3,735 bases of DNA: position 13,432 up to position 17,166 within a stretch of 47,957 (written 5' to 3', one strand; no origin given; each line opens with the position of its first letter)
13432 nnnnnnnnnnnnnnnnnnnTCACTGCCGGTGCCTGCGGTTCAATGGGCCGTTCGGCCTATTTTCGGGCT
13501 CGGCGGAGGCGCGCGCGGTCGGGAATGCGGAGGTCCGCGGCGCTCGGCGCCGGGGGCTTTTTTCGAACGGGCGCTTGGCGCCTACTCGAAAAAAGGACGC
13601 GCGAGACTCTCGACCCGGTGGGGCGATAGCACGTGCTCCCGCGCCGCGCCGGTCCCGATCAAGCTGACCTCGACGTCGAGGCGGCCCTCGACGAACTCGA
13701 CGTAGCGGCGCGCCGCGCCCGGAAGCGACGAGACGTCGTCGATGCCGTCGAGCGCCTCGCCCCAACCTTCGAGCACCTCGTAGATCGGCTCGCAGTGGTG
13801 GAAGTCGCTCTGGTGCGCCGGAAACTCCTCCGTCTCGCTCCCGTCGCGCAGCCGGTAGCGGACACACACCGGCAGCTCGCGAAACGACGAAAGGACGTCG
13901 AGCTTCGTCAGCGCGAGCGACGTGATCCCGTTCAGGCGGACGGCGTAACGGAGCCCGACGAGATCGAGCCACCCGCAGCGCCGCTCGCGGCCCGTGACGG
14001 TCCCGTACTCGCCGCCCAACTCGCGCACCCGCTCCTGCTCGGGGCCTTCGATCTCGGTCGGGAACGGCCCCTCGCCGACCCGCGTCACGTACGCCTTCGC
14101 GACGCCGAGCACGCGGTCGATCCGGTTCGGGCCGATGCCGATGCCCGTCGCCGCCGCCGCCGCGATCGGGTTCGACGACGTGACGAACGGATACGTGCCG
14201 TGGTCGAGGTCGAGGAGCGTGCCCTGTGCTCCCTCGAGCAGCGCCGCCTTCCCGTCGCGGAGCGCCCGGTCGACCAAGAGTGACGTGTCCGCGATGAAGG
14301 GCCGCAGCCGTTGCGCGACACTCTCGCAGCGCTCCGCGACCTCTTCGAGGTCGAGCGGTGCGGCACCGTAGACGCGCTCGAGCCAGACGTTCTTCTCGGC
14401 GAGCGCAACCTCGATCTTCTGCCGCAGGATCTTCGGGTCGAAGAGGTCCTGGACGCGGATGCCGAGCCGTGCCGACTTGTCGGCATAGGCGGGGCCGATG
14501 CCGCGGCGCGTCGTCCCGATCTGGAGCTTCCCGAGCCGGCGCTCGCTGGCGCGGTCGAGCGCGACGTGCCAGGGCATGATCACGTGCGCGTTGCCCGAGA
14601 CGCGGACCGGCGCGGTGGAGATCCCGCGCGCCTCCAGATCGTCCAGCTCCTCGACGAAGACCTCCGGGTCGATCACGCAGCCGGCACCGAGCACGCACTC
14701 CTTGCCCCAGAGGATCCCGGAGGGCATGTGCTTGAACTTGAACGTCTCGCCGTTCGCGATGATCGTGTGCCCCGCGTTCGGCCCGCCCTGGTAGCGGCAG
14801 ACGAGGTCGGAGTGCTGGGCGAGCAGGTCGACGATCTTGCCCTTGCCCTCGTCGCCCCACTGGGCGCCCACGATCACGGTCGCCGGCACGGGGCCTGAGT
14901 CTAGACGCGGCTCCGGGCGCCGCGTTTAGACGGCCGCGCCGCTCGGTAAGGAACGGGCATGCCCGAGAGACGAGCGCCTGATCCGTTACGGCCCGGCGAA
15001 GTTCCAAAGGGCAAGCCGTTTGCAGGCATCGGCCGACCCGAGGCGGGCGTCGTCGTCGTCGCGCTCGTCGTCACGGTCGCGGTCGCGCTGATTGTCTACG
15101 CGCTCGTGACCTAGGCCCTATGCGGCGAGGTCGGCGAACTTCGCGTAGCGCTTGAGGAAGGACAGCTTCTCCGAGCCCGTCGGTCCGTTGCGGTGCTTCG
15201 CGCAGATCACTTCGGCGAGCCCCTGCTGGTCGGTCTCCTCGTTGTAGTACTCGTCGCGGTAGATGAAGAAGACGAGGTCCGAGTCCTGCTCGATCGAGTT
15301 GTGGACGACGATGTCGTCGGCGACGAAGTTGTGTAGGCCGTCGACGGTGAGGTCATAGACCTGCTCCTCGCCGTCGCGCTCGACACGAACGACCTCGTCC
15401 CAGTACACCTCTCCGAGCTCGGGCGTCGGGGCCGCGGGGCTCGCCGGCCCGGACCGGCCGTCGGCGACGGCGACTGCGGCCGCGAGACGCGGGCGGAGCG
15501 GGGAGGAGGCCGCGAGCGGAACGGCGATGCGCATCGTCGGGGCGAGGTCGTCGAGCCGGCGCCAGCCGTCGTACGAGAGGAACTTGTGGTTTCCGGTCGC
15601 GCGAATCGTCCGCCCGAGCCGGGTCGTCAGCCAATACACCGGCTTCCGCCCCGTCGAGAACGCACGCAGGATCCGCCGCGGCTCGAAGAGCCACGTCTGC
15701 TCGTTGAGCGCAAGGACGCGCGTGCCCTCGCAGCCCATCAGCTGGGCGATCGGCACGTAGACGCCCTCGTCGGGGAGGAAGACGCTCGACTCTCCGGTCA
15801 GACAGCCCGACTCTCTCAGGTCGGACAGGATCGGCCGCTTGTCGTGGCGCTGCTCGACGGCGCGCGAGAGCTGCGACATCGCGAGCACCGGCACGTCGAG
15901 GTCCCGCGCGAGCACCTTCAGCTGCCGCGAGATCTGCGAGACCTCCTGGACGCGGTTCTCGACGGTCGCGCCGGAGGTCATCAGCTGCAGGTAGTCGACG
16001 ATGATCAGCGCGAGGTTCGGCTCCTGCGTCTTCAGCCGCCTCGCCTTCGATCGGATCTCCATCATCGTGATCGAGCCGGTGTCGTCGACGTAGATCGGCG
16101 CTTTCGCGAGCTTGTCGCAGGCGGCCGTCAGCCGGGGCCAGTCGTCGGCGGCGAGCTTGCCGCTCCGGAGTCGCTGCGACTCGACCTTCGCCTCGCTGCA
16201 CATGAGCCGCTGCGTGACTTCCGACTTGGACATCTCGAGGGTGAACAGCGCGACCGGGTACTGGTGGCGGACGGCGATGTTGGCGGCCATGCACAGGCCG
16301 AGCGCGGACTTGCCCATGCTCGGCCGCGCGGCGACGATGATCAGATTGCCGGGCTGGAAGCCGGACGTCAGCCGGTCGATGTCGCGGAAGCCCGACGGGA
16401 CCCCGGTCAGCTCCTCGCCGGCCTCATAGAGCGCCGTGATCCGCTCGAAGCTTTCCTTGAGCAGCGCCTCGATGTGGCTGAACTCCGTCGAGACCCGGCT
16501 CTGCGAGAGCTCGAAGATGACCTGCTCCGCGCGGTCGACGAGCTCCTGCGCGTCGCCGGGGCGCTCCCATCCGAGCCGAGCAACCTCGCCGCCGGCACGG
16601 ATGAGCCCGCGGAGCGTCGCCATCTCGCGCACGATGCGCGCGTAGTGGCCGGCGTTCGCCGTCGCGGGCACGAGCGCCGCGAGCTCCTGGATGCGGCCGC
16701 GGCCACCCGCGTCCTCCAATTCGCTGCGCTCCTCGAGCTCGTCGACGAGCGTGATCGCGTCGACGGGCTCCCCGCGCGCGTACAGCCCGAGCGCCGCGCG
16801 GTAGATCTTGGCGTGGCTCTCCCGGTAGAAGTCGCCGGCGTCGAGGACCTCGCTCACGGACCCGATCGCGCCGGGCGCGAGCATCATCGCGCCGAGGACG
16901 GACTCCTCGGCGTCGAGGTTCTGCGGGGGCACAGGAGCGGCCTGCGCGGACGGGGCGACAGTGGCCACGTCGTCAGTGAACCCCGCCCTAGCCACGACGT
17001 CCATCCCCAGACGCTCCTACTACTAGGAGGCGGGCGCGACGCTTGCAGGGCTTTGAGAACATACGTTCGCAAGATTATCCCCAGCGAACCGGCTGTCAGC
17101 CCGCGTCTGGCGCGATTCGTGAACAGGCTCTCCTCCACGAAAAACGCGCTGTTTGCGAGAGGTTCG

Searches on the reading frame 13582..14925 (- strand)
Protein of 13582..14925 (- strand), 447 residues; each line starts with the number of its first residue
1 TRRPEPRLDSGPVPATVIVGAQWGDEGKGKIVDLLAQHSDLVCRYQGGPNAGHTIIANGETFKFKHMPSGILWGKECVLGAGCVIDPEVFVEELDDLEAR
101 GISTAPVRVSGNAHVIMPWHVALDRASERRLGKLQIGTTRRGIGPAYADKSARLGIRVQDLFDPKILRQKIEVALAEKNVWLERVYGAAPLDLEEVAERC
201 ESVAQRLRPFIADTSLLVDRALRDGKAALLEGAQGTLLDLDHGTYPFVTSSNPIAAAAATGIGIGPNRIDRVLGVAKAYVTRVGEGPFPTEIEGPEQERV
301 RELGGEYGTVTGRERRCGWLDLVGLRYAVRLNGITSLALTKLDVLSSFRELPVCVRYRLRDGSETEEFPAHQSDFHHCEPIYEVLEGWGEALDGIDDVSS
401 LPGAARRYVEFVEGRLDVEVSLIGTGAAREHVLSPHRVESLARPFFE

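Call 11: search_protein_families(library=pfam, proteins=[window:13582-14925:-], max_evalue=0.001)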
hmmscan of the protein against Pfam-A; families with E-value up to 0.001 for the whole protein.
window:13582-14925:- (447 aa): 1 family
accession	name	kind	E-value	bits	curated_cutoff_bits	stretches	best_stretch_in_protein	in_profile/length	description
PF00709.27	Adenylsucc_synt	-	1.4e-170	568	27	1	17-432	1-415/416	Adenylosuccinate synthetase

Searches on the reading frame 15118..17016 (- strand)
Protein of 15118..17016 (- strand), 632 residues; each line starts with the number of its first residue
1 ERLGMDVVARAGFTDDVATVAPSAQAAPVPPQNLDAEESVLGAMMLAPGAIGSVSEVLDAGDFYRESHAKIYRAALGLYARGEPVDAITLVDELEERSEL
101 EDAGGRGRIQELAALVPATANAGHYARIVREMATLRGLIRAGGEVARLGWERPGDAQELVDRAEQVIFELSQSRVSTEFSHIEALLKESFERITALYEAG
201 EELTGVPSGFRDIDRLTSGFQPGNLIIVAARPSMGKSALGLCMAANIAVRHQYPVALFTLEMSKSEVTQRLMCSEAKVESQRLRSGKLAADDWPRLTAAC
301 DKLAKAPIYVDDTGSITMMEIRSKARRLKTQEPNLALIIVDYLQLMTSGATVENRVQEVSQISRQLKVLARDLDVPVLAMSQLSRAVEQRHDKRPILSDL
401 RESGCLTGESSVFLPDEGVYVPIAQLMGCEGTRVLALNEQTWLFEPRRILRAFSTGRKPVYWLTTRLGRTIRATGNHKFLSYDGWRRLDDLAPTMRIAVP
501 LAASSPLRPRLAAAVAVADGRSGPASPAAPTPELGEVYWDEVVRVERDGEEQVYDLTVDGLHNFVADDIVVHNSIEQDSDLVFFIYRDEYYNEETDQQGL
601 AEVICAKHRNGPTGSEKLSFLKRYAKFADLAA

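Call 11: search_protein_families(library=pfam, proteins=[window:15118-17016:-], max_evalue=0.001)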
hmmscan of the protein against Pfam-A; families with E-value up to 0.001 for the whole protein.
window:15118-17016:- (632 aa): 4 families
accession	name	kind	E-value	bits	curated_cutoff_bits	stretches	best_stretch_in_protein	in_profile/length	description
PF03796.21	DnaB_C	-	1.5e-102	342.8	27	1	205-629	1-255/255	DnaB-like helicase C terminal domain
PF00772.26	DnaB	-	6.9e-31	106.8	23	1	30-131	2-103/103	DnaB-like helicase N terminal domain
PF14890.11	Intein_splicing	-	1.7e-27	96.6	35.8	1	412-573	1-155/155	Intein splicing domain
PF13481.12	AAA_25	-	3.9e-10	40.1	27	1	215-382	24-189/195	AAA domain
